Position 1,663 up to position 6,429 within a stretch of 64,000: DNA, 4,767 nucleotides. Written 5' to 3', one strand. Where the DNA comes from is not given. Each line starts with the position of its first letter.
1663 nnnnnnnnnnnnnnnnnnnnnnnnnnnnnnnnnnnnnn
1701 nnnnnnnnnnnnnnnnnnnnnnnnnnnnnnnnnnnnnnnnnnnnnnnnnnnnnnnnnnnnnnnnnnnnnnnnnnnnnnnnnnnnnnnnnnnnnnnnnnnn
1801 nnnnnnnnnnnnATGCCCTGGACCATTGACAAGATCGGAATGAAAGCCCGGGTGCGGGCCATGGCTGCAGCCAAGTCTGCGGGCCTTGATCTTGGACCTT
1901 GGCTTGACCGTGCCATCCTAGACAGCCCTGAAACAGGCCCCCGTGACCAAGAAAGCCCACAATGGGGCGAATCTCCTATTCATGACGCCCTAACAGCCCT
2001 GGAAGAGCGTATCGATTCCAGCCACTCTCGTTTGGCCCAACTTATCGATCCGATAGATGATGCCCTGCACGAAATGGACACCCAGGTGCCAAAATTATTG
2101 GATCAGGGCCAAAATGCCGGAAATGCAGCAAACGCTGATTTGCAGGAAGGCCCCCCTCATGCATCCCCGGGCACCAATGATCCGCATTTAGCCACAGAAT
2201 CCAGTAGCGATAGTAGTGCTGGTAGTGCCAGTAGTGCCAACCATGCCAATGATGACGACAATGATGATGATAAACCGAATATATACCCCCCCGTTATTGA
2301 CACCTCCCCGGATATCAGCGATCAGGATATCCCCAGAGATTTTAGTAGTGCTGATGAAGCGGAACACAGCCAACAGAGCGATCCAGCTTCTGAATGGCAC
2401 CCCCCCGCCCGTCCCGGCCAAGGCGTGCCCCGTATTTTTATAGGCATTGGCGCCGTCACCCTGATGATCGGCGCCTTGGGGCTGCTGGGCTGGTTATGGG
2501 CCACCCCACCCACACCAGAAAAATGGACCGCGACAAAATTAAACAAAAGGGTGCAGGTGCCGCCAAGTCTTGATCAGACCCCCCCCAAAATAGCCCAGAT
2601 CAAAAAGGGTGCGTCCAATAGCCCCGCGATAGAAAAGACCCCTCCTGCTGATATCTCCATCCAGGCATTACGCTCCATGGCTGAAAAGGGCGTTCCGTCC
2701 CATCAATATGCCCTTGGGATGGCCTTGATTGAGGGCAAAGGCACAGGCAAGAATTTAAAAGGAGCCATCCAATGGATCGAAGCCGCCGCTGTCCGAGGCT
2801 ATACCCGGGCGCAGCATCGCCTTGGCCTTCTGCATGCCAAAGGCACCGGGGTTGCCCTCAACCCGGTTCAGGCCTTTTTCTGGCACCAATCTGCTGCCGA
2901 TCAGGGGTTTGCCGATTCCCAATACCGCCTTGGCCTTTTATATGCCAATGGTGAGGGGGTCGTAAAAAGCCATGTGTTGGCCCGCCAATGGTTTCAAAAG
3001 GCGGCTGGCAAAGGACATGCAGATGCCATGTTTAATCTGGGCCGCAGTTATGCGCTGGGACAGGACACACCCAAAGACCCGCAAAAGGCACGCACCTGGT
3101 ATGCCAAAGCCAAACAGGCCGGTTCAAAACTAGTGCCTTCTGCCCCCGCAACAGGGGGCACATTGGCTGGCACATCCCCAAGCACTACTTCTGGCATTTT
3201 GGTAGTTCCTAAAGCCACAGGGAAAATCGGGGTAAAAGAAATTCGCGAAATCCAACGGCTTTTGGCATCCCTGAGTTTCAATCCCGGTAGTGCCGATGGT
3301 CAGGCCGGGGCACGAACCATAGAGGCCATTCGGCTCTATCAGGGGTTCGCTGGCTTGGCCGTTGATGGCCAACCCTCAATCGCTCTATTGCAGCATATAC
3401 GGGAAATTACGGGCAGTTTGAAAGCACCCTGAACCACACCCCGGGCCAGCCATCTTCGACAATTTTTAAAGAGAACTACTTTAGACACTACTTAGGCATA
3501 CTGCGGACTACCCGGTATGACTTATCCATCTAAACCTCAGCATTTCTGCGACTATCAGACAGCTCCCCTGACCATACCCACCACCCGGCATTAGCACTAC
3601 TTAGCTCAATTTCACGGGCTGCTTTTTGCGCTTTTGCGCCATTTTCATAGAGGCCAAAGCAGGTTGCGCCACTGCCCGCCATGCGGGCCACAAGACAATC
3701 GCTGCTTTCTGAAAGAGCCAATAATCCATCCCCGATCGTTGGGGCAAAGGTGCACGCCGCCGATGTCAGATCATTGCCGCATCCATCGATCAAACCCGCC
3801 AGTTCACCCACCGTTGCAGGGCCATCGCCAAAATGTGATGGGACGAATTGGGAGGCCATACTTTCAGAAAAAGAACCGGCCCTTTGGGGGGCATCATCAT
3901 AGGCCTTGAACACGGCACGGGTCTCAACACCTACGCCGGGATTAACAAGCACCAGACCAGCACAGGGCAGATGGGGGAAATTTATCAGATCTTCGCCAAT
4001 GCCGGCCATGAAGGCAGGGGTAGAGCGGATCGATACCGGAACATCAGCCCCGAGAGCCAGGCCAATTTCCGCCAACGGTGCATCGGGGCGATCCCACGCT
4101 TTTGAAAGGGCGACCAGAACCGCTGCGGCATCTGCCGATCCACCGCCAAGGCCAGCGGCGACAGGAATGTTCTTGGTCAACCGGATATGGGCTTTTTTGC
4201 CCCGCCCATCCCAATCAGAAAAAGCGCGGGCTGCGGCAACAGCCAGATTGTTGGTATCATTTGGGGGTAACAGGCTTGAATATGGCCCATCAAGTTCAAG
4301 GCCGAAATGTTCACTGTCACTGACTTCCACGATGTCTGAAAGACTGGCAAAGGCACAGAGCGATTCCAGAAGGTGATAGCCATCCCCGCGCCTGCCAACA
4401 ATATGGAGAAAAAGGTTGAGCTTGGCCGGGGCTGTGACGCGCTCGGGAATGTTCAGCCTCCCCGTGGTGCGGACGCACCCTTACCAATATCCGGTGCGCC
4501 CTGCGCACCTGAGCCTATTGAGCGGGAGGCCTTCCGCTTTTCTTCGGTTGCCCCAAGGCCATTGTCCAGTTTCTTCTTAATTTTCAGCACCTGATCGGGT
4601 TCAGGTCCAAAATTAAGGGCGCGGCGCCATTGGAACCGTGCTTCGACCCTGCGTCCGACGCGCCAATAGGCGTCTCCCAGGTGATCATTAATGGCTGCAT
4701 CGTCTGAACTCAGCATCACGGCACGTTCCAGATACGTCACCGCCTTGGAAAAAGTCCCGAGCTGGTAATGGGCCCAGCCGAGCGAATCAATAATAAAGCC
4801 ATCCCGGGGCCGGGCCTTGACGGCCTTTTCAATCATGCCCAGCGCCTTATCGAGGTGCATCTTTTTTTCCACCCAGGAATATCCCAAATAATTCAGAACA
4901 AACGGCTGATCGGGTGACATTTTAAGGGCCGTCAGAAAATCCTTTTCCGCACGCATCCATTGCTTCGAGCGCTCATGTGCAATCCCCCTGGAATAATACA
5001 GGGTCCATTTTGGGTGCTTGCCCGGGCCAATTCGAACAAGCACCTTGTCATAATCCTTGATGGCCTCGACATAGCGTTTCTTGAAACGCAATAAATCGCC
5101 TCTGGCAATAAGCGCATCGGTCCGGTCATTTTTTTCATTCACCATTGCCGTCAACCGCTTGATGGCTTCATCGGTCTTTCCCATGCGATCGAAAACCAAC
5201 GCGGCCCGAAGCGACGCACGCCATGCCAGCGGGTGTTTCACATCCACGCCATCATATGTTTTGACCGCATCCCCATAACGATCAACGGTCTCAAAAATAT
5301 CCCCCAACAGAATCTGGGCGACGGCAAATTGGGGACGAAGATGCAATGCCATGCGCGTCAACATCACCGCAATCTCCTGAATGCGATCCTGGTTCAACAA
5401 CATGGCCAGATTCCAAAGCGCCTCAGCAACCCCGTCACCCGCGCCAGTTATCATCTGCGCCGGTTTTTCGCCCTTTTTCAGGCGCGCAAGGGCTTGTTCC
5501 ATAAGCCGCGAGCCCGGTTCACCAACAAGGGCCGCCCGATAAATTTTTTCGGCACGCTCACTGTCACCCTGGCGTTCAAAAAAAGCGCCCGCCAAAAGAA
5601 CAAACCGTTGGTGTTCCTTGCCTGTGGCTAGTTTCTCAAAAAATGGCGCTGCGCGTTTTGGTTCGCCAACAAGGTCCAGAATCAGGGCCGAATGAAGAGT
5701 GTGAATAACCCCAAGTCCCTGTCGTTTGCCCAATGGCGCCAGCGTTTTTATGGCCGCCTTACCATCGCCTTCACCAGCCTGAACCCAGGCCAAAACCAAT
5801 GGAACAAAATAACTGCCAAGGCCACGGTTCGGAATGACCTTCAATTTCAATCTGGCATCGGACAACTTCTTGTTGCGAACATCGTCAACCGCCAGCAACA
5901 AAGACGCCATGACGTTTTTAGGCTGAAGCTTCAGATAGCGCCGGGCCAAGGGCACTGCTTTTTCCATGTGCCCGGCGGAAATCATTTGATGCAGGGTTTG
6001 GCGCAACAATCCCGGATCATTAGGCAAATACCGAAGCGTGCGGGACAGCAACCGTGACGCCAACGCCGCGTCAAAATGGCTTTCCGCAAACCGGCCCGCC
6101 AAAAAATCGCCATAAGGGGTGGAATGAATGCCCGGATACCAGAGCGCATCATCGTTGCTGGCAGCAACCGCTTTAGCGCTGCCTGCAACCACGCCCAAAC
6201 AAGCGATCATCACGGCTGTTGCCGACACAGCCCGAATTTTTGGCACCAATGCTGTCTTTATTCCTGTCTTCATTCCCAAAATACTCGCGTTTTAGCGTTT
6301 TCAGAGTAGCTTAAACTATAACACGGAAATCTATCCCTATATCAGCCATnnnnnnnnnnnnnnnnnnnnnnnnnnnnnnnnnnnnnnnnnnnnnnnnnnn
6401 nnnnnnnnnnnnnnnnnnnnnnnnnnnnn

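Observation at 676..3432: Three tandem genes share one PodJ-type N-terminal motif: candidate modular polarity/scaffold system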

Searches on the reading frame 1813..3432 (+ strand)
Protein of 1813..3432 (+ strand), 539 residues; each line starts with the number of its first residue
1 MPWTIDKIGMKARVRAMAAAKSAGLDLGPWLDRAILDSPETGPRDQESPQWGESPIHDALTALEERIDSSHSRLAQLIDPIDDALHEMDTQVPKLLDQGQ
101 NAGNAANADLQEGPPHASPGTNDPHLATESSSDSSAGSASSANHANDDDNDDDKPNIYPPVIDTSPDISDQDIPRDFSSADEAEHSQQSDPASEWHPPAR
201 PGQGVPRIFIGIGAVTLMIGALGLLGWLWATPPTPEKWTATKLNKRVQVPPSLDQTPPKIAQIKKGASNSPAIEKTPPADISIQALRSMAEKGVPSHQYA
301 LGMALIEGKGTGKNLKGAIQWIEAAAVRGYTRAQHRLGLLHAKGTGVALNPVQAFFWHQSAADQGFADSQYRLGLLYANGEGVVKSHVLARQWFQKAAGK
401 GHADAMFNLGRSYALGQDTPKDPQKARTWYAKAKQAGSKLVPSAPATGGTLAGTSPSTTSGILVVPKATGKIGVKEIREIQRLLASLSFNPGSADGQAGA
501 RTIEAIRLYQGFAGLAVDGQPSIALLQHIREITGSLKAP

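Call 3: search_protein_families(library=pfam, proteins=[window:1813-3432:+], max_evalue=1)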
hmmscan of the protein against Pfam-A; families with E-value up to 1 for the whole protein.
window:1813-3432:+ (539 aa): 5 families
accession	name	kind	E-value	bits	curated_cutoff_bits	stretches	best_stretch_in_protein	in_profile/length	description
PF08238.18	Sel1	-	1.2e-32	111.5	30.7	4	367-402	1-36/36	Sel1 repeat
PF01471.23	PG_binding_1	-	1.1e-11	45.1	23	1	476-527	4-55/57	Putative peptidoglycan binding domain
PF23310.1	TPR_27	-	0.0018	18.4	27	0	365-435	26-93/110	Plant tetratrico peptide repeats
PF13432.12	TPR_16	-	0.0023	18.8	32.7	1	401-438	29-62/65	Tetratricopeptide repeat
PF13174.12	TPR_6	-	0.23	12.7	26.3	0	404-427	1-20/33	Tetratricopeptide repeat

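Call 4: search_protein_families(library=ncbifam, proteins=[window:1813-3432:+], max_evalue=1)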
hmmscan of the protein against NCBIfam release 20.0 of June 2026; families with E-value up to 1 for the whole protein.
window:1813-3432:+ (539 aa): 8 families
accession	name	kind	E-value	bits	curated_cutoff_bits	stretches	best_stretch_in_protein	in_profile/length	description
NF033786.1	phenyl_MerG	equivalog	1.3e-15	58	350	2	362-418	60-116/217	phenylmercury resistance protein MerG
NF045484.1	TransRegExoR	equivalog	4.7e-07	29.3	450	2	328-435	72-193/267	exopolysaccharide production regulator ExoR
NF047621.1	FlgprotMotXVib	equivalog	8.6e-07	28.6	330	2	355-432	96-173/211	flagellar protein MotX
NF004786.0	PRK06132.1-3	equivalog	6.9e-06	25.1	329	1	475-523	221-269/418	hypothetical protein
TIGR02869.1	spore_SleB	equivalog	0.0002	21.3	236.5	1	470-519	10-58/201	spore cortex-lytic enzyme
NF038194.1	AlgK_TPR_lipo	equivalog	0.00033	19.4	700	1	295-409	298-410/448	alginate biosynthesis TPR repeat lipoprotein AlgK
TIGR03979.1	His_Ser_Rich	equivalog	0.033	14.2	121.65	1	437-520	100-177/190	His-Xaa-Ser repeat protein HxsA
NF052377.1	lmo1851_S41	exception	0.095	11.4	725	1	475-530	391-450/468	lmo1851 family serine protease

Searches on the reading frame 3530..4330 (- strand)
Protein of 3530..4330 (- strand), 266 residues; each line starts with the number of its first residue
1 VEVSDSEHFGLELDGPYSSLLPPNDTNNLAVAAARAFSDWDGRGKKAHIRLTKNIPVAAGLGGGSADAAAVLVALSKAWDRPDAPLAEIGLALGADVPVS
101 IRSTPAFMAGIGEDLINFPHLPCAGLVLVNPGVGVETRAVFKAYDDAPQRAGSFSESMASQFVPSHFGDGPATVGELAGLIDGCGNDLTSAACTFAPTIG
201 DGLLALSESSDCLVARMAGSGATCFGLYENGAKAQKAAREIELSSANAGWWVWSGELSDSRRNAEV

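Call 92: search_protein_families(library=ncbifam, proteins=[window:3530-4330:-], max_evalue=0.00001)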
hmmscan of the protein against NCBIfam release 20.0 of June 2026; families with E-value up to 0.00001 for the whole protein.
window:3530-4330:- (266 aa): 9 families
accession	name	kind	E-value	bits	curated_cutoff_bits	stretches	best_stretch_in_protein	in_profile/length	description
NF011202.0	PRK14608.1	equivalog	8.2e-66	222.3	204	1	3-258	50-293/294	4-(cytidine 5'-diphospho)-2-C-methyl-D-erythritol kinase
NF002870.0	PRK03188.1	equivalog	6.7e-35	120.3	286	1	4-242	52-284/310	4-(cytidine 5'-diphospho)-2-C-methyl-D-erythritol kinase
TIGR00154.1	ispE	equivalog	1.2e-31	110.4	138.7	1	24-237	62-267/294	4-(cytidine 5'-diphospho)-2-C-methyl-D-erythritol kinase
NF011205.0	PRK14611.1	equivalog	4.6e-18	65.7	364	1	24-147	58-183/275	4-(cytidine 5'-diphospho)-2-C-methyl-D-erythritol kinase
NF003216.0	PRK04181.1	equivalog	6.5e-17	62.1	191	1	45-153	85-195/257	4-(cytidine 5'-diphospho)-2-C-methyl-D-erythritol kinase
NF011207.0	PRK14613.1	equivalog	5.8e-11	42.2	359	1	47-243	94-285/297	4-(cytidine 5'-diphospho)-2-C-methyl-D-erythritol kinase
NF002288.1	PRK01212.1-4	equivalog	1.3e-09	37.6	194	1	4-82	34-112/303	homoserine kinase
NF004568.0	PRK05905.1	equivalog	1.6e-06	28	321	1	47-147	90-191/261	4-(cytidine 5'-diphospho)-2-C-methyl-D-erythritol kinase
TIGR00191.1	thrB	equivalog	1.8e-06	27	168.25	0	11-78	44-112/304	homoserine kinase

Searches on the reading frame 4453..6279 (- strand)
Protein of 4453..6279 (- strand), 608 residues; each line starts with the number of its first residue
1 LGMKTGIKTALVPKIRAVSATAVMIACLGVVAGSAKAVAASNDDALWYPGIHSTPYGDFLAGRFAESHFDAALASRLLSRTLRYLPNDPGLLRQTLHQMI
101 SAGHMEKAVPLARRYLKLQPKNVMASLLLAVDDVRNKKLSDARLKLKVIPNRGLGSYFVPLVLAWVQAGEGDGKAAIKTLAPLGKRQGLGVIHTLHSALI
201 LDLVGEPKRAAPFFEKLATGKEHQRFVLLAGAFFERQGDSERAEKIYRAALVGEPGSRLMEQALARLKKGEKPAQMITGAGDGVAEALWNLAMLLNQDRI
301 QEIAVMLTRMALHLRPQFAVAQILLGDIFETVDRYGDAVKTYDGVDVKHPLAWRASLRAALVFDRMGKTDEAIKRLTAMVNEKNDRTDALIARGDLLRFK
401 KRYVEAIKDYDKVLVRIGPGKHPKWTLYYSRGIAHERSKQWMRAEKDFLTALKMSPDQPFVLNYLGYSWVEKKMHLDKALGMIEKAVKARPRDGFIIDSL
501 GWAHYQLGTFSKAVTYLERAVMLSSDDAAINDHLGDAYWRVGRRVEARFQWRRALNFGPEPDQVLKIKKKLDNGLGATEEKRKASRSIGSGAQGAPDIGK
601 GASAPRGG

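Call 92: search_protein_families(library=ncbifam, proteins=[window:4453-6279:-], max_evalue=0.00001)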
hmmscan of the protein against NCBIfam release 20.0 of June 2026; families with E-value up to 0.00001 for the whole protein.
window:4453-6279:- (608 aa): 13 families
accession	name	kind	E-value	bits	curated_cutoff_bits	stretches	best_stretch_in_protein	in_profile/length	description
TIGR02917.1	PEP_TPR_lipo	equivalog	1.2e-33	116.1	312.2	2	437-549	782-892/899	XrtA/PEP-CTERM system TPR-repeat protein PrsT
NF040959.1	MamA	equivalog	1.6e-20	73.4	200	1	428-554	74-199/204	magnetosome protein MamA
TIGR02521.1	type_IV_pilW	equivalog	2.5e-16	59.9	154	0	500-564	37-101/234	type IV pilus biogenesis/stability protein PilW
NF033762.1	social_mot_Tgl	equivalog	1.6e-10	40.7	225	0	294-381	76-164/252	social motility TPR repeat lipoprotein Tgl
NF008520.0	PRK11447.1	equivalog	3.2e-10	38.5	858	0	501-564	276-339/1157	cellulose synthase complex outer membrane protein BcsC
NF052415.1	T3SS_chap_SctY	equivalog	4.6e-10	40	70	0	454-555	1-104/106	type III secretion apparatus assembly chaperone SctY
NF047507.1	TPR_BatC_Lepto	exception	1.3e-08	34.5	175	0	502-562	66-130/214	TPR repeat-containing protein BatC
NF008391.2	PRK11189.1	equivalog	2.8e-08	33.6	250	1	424-519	64-158/297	lipoprotein NlpI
TIGR00540.1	TPR_hemY_coli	hypoth_equivalog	4.3e-08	32.3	142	0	477-552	309-383/385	heme biosynthesis-associated TPR protein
TIGR02552.1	LcrH_SycD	equivalog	9.6e-08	31.8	104.8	0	499-571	57-129/136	SycD/LcrH family type III secretion system chaperone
NF047371.1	FlcA_CTERM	equivalog_domain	2e-07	29.9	300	1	359-522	373-535/646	periplasmic flagellar collar protein FlcA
NF007302.0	PRK09782.1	equivalog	1.4e-06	26.6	1223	1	422-589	609-776/990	phage receptor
NF052400.1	M48_BAM_BepA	equivalog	3.1e-06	26.2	570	0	426-546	308-427/483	beta-barrel assembly-enhancing protease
